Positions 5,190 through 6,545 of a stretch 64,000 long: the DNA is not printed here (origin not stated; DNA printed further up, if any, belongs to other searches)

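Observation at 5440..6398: Dockerin plus cohesin-like module on a 1587-aa beta-helix protein that also carries a T9SS-type tail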

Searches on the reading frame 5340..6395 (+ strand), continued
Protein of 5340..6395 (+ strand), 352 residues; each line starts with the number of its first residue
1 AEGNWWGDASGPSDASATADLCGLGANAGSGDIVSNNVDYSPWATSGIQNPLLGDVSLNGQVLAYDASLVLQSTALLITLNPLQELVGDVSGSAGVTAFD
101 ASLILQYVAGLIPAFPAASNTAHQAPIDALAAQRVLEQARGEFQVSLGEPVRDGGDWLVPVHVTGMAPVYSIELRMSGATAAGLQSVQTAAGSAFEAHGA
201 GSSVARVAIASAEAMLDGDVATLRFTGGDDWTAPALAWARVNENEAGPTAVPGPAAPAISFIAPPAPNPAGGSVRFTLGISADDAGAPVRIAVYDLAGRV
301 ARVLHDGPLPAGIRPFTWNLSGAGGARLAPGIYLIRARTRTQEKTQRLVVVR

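Call 75: find_homologous_proteins(query=L014:643-1584:+, max_evalue=1e-10)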
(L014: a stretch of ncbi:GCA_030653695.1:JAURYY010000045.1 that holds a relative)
Query L014:643-1584:+ (314 aa): 75 proteins with E <= 1e-10 among 3130 candidates.
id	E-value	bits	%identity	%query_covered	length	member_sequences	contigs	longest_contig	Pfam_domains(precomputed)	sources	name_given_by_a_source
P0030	3.4e-196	668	100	100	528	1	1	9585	PF13229.13,PF18962.8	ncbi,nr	ncbi:MAG: T9SS type A sorting domain-containing protein, partial [Paludibacter sp.]|nr:T9SS type A s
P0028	2.8e-122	426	65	100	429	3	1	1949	PF13229.13,PF18962.8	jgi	-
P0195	1.5e-66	243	43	99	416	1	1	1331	PF00404.25,PF00963.25,PF18962.8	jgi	jgi:hypothetical protein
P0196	4.0e-63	231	40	99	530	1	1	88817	PF00963.25,PF18962.8,PF13860.13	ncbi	ncbi:MAG: cohesin domain-containing protein, partial [Bacteroidales bacterium]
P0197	8.2e-63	230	41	97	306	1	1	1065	PF00963.25,PF18962.8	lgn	-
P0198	7.7e-62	227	40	100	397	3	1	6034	PF00404.25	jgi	jgi:parallel beta-helix repeat protein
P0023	1.3e-58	217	40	100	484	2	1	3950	PF00963.25,PF18962.8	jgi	jgi:hypothetical protein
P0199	2.9e-56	209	41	96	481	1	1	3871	PF00963.25,PF18962.8,PF13860.13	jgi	-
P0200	1.5e-54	203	39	96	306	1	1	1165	PF00404.25,PF00963.25,PF18962.8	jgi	-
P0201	1.3e-52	197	41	87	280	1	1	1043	PF00963.25,PF18962.8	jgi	jgi:hypothetical protein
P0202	7.9e-52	194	38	99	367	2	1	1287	PF13585.13,PF00404.25,PF00963.25,PF18962.8,PF13860.13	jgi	jgi:hypothetical protein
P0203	1.7e-51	193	38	95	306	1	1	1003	PF00404.25,PF00963.25,PF18962.8,PF13860.13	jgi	jgi:hypothetical protein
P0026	4.8e-51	192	40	99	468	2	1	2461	PF13229.13,PF00404.25,PF00963.25,PF18962.8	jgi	-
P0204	7.3e-51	191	39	100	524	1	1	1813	PF13229.13,PF00963.25,PF18962.8,PF13860.13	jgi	jgi:flagellar hook assembly protein FlgD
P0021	1.3e-50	190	38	99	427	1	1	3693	PF13229.13,PF00404.25,PF00963.25,PF18962.8,PF13860.13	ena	-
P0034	1.8e-50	190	38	99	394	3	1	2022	PF13229.13,PF00404.25,PF00963.25,PF18962.8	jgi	-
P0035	1.9e-50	190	38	99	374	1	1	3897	PF00404.25,PF00963.25,PF18962.8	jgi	-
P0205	5.7e-49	185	38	99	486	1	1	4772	PF13229.13,PF00963.25,PF18962.8,PF13860.13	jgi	-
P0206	6.0e-49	185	37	99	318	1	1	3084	PF00963.25,PF18962.8,PF13860.13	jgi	jgi:hypothetical protein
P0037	6.5e-47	178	38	96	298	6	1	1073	PF00404.25,PF00963.25,PF18962.8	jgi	jgi:hypothetical protein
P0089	1.7e-46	177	36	100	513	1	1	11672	PF00404.25,PF00963.25,PF18962.8,PF13860.13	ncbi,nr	ncbi:MAG: T9SS type A sorting domain-containing protein, partial [FCB group bacterium]|nr:T9SS type 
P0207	5.8e-45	172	38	97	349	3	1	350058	PF00963.25,PF18962.8,PF13860.13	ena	-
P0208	1.2e-44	171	37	99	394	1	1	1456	PF13229.13,PF00404.25,PF00963.25,PF18962.8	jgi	-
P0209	3.8e-43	166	39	81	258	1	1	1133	PF00963.25,PF18962.8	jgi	jgi:hypothetical protein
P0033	3.9e-41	159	51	56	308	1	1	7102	PF00963.25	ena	-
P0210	1.2e-40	158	35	95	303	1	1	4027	PF00404.25,PF00963.25,PF18962.8,PF13860.13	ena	-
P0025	2.5e-40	157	35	98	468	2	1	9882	PF13229.13,PF00404.25,PF00963.25,PF18962.8,PF13860.13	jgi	jgi:parallel beta-helix repeat protein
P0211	6.8e-40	155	34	96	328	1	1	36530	PF00404.25,PF00963.25,PF18962.8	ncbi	-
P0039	1.7e-36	144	42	73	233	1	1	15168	PF00963.25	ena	-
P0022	2.2e-36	144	34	97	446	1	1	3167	PF00404.25,PF00963.25,PF18962.8,PF13860.13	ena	-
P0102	4.4e-36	143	35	89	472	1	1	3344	PF13229.13,PF00963.25,PF18962.8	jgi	-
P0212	4.8e-36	143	35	95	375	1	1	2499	PF00963.25,PF18962.8,PF13860.13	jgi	jgi:hypothetical protein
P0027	9.7e-36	142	35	97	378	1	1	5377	PF00404.25,PF00963.25,PF18962.8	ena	-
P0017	3.9e-35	140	35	97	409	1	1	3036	PF00404.25,PF00963.25,PF18962.8,PF13860.13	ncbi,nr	ncbi:MAG: T9SS type A sorting domain-containing protein, partial [Ignavibacteriales bacterium]|nr:T9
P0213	5.5e-35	139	41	71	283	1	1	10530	PF00963.25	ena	-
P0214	4.6e-34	136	33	100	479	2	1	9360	PF13585.13,PF18962.8,PF13860.13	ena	-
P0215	4.8e-34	136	35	96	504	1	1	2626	PF00404.25,PF00963.25,PF18962.8,PF13860.13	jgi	-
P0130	8.4e-34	135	37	99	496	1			PF13229.13,PF00963.25,PF18962.8,PF13860.13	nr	nr:hypothetical protein [Bacteroidales bacterium]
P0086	3.0e-32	130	33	97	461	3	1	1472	PF13229.13,PF13860.13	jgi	jgi:hypothetical protein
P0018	2.5e-30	124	32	96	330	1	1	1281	PF00963.25,PF18962.8,PF13860.13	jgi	jgi:hypothetical protein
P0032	9.4e-29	119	32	97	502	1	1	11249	PF13229.13,PF00404.25,PF00963.25,PF18962.8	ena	-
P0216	2.0e-28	118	35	90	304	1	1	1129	PF00963.25,PF18962.8,PF13860.13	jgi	jgi:hypothetical protein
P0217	3.0e-28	117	32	99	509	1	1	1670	PF13229.13,PF00963.25,PF18962.8,PF13860.13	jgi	jgi:hypothetical protein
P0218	5.6e-28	116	32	92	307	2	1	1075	PF00963.25,PF18962.8,PF13860.13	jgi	jgi:hypothetical protein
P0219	1.4e-27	115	56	36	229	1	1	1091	PF13229.13,PF00404.25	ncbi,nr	ncbi:MAG: dockerin type I domain-containing protein, partial [Alphaproteobacteria bacterium]|nr:dock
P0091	2.9e-25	107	31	94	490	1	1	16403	PF13229.13,PF00404.25,PF18962.8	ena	-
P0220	6.6e-24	103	32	93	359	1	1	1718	PF13860.13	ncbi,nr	ncbi:MAG: T9SS type A sorting domain-containing protein, partial [Candidatus Latescibacteria bacteri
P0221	2.3e-23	101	27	95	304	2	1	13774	PF00404.25,PF18962.8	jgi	jgi:hypothetical protein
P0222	3.8e-23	100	32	84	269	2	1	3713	PF00963.25,PF18962.8,PF13860.13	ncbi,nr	ncbi:MAG: cohesin domain-containing protein, partial [Candidatus Marinimicrobia bacterium]|nr:cohesi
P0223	4.4e-22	97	30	84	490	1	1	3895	PF00404.25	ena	-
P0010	4.9e-21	93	31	89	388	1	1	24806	PF13860.13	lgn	-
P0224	2.1e-20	91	26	95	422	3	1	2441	PF13229.13,PF00404.25,PF18962.8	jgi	jgi:hypothetical protein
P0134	2.9e-20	91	36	66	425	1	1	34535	PF00404.25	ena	-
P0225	4.6e-20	90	34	53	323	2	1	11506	PF00404.25,PF18962.8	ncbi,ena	-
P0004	6.0e-20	90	30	89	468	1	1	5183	PF13860.13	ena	-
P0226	1.3e-19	89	27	95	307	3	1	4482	PF00404.25,PF18962.8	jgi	jgi:hypothetical protein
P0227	2.0e-19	88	28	98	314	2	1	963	PF00404.25,PF18962.8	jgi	jgi:hypothetical protein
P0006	3.3e-19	87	63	24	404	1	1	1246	PF13860.13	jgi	jgi:hypothetical protein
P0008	5.0e-19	87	62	25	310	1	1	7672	PF18962.8,PF13860.13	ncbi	-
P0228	2.6e-18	84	27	98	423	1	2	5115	PF00404.25,PF18962.8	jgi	jgi:hypothetical protein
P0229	3.2e-18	84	28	98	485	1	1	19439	PF00404.25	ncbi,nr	ncbi:MAG: dockerin type I domain-containing protein, partial [Bacteroidota bacterium]|nr:dockerin ty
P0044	3.7e-18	84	42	46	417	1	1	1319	PF00404.25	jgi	jgi:hypothetical protein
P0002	8.6e-18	83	28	100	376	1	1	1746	PF13860.13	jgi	jgi:hypothetical protein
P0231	3.9e-17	81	31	64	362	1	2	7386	PF00404.25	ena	-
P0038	5.0e-17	80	32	63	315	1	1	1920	PF00404.25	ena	-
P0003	5.5e-15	74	66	21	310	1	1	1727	PF13860.13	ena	-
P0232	1.2e-14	72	27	94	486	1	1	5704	PF00404.25,PF00963.25,PF18962.8,PF13860.13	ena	-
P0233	1.9e-14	72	24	94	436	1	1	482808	PF00963.25,PF18962.8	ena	-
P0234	2.0e-14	72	26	93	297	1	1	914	PF00404.25,PF18962.8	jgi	jgi:hypothetical protein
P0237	5.9e-13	67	28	75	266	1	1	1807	PF00963.25,PF18962.8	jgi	-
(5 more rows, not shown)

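Call 77: find_encoding_contigs(protein=P0207, flank=10000, max_places=1)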
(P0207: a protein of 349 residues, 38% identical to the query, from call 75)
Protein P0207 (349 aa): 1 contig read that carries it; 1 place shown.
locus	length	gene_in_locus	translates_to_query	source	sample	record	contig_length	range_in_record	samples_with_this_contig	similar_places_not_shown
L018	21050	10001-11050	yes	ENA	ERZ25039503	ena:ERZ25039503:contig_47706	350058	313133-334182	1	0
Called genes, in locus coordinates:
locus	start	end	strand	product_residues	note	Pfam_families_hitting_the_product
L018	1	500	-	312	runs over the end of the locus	-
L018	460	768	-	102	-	-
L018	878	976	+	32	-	-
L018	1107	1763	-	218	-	-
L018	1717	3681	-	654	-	PF14873:BNR_assoc_N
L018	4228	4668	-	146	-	-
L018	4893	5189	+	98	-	-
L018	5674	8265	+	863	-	PF05048:NosD (faint), PF13229:Beta_helix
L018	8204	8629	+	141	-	-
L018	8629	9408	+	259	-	-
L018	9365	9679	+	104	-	-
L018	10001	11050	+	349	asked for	PF00963:Cohesin, PF13860:FlgD_ig, PF18962:Por_Secre_tail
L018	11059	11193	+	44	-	-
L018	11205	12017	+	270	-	PF00963:Cohesin, PF02368:Big_2, PF26182:Ig_NUP210_5th, PF26918:Ig_Eae (weak)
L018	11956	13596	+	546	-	PF00963:Cohesin (faint), PF02368:Big_2, PF26182:Ig_NUP210_5th (weak)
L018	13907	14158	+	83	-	-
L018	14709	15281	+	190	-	-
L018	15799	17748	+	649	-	PF13088:BNR_2 (faint), PF24316:Tli3 (faint), PF02012:BNR (faint)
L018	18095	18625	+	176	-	-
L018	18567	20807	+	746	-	PF00989:PAS, PF08448:PAS_4 (weak), PF13188:PAS_8 (weak), PF13426:PAS_9, PF00989:PAS, PF13426:PAS_9, PF00512:HisKA, PF02518:HATPase_c, +2 more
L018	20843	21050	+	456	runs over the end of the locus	PF00072:Response_reg, PF00158:Sigma54_activat, PF01078:Mg_chelatase (weak), PF14532:Sigma54_activ_2, PF00004:AAA (weak), PF07728:AAA_5, PF25601:AAA_lid_14, PF02954:HTH_8, +1 more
